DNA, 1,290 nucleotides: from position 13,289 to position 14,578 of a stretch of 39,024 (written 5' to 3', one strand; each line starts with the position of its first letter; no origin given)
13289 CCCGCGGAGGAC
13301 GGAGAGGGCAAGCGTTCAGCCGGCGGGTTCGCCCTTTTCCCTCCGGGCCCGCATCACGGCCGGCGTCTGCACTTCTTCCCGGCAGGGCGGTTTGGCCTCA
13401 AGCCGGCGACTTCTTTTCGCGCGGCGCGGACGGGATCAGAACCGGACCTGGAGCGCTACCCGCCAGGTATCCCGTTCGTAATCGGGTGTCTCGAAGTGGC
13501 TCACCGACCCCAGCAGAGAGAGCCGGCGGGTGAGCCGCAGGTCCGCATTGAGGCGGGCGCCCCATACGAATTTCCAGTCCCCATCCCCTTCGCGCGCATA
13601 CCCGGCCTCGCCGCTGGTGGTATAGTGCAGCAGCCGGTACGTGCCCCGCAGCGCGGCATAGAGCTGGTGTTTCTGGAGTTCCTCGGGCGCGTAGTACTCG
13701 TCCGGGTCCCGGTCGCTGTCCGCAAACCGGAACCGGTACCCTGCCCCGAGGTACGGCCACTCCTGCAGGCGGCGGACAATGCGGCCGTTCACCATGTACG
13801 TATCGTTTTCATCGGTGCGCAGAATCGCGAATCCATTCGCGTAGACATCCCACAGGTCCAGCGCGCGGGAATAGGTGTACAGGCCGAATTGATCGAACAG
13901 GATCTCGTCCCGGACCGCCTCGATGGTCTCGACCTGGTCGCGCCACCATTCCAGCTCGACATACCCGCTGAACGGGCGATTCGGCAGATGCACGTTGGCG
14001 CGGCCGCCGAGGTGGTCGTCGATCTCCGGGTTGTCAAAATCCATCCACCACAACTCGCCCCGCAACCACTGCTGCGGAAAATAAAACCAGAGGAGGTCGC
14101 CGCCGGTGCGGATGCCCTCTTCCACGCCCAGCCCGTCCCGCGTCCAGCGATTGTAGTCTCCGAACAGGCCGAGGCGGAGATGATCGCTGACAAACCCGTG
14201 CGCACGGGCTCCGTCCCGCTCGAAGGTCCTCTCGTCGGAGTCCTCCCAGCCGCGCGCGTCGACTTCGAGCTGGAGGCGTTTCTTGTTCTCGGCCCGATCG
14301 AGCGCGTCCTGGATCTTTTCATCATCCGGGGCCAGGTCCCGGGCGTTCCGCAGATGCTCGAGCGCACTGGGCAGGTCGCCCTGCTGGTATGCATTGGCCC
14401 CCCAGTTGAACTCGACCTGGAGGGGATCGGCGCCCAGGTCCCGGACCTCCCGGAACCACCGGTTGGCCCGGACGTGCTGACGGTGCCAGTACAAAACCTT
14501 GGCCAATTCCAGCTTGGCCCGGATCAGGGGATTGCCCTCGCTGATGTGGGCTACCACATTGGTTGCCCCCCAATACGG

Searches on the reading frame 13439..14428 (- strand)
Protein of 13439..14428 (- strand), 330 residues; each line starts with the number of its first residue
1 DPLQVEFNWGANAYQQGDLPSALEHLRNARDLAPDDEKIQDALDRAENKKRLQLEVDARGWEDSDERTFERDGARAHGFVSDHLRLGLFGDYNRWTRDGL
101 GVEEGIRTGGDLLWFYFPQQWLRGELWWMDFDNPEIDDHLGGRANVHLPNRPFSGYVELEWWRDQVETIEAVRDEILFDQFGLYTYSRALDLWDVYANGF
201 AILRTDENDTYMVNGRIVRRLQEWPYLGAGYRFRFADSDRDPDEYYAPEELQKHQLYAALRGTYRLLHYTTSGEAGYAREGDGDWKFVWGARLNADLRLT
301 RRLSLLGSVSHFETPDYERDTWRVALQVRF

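Call 96: search_solved_structures(query=A4, max_evalue=10)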
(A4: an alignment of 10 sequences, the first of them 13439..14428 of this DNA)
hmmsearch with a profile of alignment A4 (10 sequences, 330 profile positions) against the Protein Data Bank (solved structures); distinct sequences matched with E-value up to 10: 43.
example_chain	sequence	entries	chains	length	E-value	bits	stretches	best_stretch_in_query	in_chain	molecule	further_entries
9qhb_A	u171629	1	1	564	1e-38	136.4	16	5-51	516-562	Engineered tetratricopeptide repeat protein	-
8bu0_A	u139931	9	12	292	1.1e-22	83.7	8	5-51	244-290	Consensus tetratricopeptide repeat protein | Crystal structure of an 8-repeat consensus TPR superhelix with Zinc. | Monomer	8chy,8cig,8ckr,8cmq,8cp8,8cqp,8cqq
9qhc_A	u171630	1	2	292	1.3e-22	83.4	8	5-51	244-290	Engineered tetratricopeptide repeat protein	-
8ch0_A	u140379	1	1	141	2.8e-12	49.5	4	4-39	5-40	Consensus tetratricopeptide repeat protein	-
2fo7_A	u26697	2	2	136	4e-12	49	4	5-39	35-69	SYNTHETIC CONSENSUS TPR PROTEIN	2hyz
1na0_A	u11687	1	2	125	8.9e-11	44.5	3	4-51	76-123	designed protein CTPR3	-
3kd7_A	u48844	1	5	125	3.4e-09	39.3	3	7-51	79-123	CTPR390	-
2wqh_A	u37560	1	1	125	8.1e-09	38.1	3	4-51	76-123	CTPR3Y3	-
6v8e_A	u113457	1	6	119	3.3e-08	36.1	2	4-51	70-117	Designed protein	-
1na3_A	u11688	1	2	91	5.3e-08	35.4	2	4-51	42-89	designed protein CTPR2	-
6vfh_A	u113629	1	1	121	9.2e-08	34.6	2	4-50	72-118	T33_dn10A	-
7obi_A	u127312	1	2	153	9.5e-08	34.6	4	4-51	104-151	CTPR-rv4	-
5hrz_A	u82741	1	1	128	2.7e-07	33.1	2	4-55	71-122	TPR domain protein 1na0C3_3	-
6vfi_B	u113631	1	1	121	3.3e-07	32.8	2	4-45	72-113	O43_dn18B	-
6vl6_A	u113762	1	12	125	1.5e-06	30.7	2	4-52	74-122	T33_dn2A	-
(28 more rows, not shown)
